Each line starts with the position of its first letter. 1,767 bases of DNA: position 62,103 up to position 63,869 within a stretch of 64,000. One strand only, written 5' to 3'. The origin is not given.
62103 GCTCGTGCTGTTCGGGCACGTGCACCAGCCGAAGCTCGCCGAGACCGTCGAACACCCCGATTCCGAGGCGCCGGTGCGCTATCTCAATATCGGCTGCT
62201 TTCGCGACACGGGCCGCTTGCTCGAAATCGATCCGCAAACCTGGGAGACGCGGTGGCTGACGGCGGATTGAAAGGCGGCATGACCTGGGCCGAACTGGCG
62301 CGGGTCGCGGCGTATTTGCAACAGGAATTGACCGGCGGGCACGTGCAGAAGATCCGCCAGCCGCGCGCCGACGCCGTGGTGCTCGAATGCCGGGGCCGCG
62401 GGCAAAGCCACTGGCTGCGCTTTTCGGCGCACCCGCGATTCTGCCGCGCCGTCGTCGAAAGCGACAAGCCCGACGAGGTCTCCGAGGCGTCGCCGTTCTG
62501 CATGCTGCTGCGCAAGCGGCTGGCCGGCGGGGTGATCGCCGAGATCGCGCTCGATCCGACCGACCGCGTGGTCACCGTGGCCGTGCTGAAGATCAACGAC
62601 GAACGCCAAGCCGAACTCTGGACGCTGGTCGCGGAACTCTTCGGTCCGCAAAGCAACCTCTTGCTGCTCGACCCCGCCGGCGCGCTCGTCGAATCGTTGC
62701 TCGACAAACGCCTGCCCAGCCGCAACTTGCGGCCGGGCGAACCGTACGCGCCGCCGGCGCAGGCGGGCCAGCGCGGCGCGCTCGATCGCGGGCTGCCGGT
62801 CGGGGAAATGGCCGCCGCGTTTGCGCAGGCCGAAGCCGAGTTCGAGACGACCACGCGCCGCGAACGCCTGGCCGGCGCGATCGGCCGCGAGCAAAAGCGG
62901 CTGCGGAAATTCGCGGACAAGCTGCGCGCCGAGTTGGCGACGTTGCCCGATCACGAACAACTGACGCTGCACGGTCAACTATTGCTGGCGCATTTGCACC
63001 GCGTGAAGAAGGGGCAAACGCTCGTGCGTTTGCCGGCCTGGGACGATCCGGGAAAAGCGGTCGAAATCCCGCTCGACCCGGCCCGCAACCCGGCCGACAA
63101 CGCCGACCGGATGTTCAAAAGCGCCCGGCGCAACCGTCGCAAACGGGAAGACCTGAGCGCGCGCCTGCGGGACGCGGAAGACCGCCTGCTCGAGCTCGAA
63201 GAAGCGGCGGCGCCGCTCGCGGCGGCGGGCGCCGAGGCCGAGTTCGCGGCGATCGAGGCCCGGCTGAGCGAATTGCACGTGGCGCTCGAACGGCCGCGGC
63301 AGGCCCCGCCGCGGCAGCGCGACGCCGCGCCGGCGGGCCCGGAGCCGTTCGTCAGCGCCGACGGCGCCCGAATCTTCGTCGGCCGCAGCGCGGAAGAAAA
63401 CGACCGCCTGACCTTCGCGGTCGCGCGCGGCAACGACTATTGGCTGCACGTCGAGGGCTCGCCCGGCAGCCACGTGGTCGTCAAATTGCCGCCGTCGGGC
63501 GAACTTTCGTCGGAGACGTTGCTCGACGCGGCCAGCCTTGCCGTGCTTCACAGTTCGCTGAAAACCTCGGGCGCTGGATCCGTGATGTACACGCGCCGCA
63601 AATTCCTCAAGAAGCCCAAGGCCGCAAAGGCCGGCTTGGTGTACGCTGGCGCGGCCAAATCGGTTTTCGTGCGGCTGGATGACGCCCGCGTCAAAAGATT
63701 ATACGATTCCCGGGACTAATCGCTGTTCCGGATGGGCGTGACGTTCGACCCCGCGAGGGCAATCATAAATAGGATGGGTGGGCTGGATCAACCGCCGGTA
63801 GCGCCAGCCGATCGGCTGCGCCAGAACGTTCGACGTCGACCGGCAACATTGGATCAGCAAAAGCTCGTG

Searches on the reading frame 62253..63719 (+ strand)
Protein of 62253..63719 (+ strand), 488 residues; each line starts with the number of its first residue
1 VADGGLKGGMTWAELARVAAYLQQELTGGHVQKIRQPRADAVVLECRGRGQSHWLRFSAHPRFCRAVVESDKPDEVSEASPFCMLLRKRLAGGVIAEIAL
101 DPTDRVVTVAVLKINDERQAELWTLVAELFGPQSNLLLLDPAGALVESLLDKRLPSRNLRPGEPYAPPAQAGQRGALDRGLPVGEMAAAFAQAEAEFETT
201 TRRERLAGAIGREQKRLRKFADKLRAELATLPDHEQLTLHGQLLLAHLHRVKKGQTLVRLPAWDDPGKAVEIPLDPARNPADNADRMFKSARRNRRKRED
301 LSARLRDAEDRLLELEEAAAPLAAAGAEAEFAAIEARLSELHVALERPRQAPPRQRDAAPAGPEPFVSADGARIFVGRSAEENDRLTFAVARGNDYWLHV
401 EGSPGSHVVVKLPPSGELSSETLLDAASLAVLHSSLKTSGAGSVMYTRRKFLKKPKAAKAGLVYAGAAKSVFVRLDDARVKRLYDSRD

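Call 40: find_encoding_contigs(protein=window:62253-63719:+, flank=10000, max_places=2)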
Protein window:62253-63719:+ (488 aa): 3 contigs read that carry it; 2 places shown.
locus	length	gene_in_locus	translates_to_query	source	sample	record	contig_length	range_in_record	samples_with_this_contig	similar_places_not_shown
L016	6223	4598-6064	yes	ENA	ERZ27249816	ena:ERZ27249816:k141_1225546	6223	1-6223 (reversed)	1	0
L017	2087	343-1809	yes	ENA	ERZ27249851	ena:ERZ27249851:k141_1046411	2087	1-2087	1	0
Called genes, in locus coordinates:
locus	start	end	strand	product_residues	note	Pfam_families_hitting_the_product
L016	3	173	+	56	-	?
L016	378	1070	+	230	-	PF13428:TPR_14 (faint), PF13424:TPR_12 (faint), PF13431:TPR_17 (faint), PF00515:TPR_1 (faint), PF07719:TPR_2 (faint), PF13432:TPR_16, PF14559:TPR_19 (weak), PF13414:TPR_11 (weak), +3 more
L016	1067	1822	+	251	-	PF02146:SIR2, PF00205:TPP_enzyme_M (weak)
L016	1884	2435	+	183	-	PF14512:TM1586_NiRdase (faint), PF00881:Nitroreductase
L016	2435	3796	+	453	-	PF00342:PGI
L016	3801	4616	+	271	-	PF00149:Metallophos (weak), PF12850:Metallophos_2 (faint)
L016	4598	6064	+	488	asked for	PF05833:NFACT_N, PF05670:NFACT-R_1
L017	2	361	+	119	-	?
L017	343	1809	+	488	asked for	PF05833:NFACT_N, PF05670:NFACT-R_1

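Call 48: list_cluster_members(proteins=[P0124, window:62253-63719:+, window:19792-21855:+, window:21968-23980:+, window:44691-46487:+, window:42444-43757:+, window:49470-50633:-, window:2461-3495:-])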
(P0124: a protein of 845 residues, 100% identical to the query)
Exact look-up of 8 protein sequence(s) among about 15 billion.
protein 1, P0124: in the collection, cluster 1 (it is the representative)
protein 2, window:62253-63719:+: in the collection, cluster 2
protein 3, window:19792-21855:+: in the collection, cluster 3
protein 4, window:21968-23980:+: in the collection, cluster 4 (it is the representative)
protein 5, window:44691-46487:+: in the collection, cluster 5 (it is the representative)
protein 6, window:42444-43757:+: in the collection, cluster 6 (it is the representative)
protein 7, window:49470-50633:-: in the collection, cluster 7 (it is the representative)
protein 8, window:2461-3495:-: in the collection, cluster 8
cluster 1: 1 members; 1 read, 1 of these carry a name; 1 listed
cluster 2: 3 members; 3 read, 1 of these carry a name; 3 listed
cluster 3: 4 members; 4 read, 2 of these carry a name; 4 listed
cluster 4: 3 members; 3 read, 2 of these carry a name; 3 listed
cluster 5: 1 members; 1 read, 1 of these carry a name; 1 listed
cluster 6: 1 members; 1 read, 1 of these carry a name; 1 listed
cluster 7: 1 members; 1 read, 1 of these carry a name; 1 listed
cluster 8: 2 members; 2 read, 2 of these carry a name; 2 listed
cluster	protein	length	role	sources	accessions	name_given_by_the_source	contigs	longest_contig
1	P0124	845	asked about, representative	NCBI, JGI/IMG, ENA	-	hypothetical protein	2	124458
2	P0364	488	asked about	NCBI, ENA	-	-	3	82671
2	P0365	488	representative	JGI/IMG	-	predicted ribosome quality control (RQC) complex YloA/Tae2 family protein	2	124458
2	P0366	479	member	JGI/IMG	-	-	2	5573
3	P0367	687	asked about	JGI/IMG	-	tetratricopeptide (TPR) repeat protein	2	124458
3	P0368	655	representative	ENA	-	-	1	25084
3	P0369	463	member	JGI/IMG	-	tetratricopeptide (TPR) repeat protein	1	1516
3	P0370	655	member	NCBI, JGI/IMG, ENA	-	-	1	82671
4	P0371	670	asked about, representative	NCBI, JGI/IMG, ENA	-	tetratricopeptide (TPR) repeat protein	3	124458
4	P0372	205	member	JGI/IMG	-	tetratricopeptide (TPR) repeat protein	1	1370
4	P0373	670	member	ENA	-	-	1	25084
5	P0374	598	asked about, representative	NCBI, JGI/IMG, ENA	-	long-chain acyl-CoA synthetase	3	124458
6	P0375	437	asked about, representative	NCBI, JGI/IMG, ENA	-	6-phosphofructokinase 1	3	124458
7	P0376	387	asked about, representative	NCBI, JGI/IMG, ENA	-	alkylation response protein AidB-like acyl-CoA dehydrogenase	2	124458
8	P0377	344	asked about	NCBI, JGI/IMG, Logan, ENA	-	glucosamine-6-phosphate deaminase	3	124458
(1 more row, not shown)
